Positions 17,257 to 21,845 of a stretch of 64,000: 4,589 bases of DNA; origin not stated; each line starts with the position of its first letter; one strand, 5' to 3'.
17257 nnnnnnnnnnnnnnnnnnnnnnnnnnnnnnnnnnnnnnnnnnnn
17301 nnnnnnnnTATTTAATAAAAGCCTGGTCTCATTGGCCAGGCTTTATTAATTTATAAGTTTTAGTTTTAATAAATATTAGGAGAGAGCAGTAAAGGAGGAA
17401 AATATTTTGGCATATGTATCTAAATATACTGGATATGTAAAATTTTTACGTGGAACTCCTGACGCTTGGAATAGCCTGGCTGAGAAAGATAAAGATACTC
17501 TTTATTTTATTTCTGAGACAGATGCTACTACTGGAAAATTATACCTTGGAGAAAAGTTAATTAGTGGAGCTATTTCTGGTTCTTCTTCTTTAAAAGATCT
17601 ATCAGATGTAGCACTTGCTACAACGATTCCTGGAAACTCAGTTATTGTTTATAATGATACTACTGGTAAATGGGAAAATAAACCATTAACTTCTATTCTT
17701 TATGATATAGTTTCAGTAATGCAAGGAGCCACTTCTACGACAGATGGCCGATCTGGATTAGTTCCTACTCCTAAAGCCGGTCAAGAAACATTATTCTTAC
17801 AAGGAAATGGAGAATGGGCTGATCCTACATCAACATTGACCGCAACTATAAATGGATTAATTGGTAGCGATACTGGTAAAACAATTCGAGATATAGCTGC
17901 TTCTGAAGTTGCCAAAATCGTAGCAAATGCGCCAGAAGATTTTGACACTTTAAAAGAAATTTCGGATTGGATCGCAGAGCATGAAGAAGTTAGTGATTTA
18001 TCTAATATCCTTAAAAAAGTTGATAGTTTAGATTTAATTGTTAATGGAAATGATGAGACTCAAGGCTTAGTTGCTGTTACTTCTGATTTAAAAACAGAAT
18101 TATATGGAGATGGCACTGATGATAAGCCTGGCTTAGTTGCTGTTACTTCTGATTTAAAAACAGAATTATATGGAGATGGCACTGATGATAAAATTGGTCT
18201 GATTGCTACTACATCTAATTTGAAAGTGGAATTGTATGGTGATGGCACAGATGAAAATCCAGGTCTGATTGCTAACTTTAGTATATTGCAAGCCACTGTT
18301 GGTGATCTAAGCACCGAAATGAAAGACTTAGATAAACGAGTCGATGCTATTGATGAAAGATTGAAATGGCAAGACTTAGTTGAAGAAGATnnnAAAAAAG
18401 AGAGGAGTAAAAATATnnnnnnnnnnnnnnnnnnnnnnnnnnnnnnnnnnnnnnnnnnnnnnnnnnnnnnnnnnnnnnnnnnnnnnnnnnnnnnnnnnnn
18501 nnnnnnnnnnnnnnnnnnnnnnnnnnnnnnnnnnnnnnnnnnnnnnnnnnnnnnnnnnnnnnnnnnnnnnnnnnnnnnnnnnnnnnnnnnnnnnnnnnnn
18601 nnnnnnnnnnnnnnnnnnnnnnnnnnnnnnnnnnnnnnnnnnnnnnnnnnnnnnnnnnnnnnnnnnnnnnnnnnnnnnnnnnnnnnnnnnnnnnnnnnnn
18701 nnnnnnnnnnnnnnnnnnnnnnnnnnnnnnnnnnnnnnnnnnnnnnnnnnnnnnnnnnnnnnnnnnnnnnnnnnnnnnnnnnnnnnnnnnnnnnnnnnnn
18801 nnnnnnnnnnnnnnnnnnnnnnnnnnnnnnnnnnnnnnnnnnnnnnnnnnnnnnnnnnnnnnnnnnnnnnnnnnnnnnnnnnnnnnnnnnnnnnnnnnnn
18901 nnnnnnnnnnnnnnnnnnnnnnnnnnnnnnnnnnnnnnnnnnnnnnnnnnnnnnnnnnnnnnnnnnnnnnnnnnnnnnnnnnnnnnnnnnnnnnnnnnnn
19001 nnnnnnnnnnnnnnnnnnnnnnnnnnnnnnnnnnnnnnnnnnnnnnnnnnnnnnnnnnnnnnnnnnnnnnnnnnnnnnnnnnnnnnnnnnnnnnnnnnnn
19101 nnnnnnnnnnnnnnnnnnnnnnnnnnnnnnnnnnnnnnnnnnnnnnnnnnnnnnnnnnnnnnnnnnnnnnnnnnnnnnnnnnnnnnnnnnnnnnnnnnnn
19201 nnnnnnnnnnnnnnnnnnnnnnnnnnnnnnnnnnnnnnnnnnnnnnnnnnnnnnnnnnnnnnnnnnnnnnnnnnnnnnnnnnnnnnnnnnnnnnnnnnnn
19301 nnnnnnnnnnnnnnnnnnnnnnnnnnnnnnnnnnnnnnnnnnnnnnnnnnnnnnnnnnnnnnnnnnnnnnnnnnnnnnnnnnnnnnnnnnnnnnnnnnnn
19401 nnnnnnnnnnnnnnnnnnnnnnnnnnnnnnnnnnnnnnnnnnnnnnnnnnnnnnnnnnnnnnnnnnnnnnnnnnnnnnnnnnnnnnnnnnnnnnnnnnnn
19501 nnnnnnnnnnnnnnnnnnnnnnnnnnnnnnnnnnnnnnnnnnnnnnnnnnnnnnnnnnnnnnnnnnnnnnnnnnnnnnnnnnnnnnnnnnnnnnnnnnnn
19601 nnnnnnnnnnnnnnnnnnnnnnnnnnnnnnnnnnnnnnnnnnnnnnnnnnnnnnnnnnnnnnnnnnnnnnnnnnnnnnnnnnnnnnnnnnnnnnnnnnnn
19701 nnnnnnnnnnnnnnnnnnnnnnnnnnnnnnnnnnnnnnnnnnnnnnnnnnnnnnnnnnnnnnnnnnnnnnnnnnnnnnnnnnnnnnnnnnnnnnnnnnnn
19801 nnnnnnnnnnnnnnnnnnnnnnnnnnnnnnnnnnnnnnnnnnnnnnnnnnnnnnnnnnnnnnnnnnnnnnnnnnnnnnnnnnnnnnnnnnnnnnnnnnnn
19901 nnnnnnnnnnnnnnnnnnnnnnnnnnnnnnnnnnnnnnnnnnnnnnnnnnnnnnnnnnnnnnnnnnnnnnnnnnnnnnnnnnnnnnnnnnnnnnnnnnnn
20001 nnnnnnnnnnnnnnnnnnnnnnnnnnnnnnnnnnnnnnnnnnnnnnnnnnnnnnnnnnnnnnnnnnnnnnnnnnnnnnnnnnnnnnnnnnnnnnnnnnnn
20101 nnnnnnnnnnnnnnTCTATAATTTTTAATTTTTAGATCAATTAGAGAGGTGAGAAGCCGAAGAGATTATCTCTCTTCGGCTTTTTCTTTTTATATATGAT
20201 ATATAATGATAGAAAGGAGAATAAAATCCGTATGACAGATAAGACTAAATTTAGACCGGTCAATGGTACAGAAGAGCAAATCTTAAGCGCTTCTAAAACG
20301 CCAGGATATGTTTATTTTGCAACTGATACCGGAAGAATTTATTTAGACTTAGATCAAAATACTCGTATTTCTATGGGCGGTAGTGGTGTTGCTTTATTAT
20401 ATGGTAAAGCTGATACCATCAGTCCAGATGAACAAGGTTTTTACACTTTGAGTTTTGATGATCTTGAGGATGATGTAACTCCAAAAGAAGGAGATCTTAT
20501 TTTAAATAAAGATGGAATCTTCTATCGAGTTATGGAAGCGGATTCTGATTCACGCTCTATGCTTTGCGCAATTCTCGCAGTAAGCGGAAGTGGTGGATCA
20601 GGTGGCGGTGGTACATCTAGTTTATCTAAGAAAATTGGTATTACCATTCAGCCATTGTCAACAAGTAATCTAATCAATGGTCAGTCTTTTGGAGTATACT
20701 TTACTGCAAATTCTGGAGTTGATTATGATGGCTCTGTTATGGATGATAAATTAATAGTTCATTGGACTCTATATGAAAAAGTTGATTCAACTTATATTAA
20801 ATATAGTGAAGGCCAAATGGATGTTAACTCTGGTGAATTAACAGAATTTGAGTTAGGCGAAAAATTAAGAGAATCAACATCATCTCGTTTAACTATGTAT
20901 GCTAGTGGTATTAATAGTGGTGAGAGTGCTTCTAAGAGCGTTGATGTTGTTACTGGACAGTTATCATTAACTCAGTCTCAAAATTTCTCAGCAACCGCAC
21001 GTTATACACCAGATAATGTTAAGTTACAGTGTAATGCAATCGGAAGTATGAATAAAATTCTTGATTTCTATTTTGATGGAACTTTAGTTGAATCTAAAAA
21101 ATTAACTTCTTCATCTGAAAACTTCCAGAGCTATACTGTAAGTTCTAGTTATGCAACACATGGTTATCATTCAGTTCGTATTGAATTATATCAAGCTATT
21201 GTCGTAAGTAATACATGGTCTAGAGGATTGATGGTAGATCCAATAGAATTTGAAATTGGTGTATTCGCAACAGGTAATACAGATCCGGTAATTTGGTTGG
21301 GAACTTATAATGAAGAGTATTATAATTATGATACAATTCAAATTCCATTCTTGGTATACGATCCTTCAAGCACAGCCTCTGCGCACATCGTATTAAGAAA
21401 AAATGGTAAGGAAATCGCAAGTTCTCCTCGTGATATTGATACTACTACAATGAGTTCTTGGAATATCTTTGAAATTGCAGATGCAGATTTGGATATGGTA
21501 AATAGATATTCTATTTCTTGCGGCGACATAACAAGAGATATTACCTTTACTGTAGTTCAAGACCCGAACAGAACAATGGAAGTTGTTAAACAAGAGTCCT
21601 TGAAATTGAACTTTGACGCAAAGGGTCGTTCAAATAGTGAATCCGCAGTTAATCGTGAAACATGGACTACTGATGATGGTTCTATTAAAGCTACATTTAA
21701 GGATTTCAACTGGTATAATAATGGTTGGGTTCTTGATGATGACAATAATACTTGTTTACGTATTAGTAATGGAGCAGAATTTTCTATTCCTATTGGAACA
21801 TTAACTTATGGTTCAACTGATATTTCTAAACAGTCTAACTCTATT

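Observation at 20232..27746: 2.5-kaa receptor-binding protein ending in Flg_new (Listeria-Bacteroides repeat)-like modules and BspA-type leucine-rich repeats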

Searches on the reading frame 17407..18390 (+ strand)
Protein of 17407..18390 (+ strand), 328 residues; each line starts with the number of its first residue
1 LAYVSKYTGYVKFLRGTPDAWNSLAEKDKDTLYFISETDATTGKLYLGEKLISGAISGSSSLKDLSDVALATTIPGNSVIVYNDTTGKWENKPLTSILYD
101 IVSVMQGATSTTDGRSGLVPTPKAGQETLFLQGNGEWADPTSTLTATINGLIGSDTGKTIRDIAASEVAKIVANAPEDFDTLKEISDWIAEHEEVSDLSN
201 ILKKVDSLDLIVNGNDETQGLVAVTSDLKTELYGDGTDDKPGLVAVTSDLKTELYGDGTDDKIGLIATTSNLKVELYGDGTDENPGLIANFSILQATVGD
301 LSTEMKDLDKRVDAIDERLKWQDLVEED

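Call 11: search_protein_families(library=phrogs, proteins=[window:17407-18390:+], max_evalue=0.001)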
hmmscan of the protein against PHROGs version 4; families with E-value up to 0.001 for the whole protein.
window:17407-18390:+ (328 aa): 2 families
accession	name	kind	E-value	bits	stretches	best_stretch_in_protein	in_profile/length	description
phrog_4757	-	unknown function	6.6e-07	29.9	1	68-206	37-142/359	-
phrog_4302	-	unknown function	4e-05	23.6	1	104-144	217-257/499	-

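Call 61: search_protein_families(library=pfam, proteins=[window:17407-18390:+], max_evalue=0.01)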
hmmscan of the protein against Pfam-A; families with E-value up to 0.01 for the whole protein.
window:17407-18390:+ (328 aa): 0 families

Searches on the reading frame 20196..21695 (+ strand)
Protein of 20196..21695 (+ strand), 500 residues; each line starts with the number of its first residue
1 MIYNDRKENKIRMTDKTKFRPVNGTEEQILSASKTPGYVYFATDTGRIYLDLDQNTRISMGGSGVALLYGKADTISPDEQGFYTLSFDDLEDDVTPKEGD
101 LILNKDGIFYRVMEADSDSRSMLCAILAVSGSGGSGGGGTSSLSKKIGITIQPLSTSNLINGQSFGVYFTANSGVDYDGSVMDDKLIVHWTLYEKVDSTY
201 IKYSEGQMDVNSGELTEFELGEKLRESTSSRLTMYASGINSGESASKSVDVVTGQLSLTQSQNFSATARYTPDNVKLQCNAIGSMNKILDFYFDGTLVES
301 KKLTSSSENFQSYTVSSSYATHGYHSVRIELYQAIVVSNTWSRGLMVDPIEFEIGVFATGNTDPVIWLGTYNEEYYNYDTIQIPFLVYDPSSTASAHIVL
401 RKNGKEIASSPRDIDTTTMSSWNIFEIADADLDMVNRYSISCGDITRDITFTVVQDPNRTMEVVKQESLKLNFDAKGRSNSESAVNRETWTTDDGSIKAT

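Call 7: search_protein_families(library=pfam, proteins=[window:20196-21695:+], max_evalue=10)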
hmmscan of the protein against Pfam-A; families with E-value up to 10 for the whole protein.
window:20196-21695:+ (500 aa): 2 families
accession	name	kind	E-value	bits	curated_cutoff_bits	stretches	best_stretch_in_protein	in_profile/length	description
PF03944.20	Endotoxin_C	-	0.017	15.9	21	1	237-352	22-138/142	delta endotoxin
PF00541.23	Adeno_knob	-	0.11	12.6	25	1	444-495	42-92/182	Adenoviral fibre protein (knob domain)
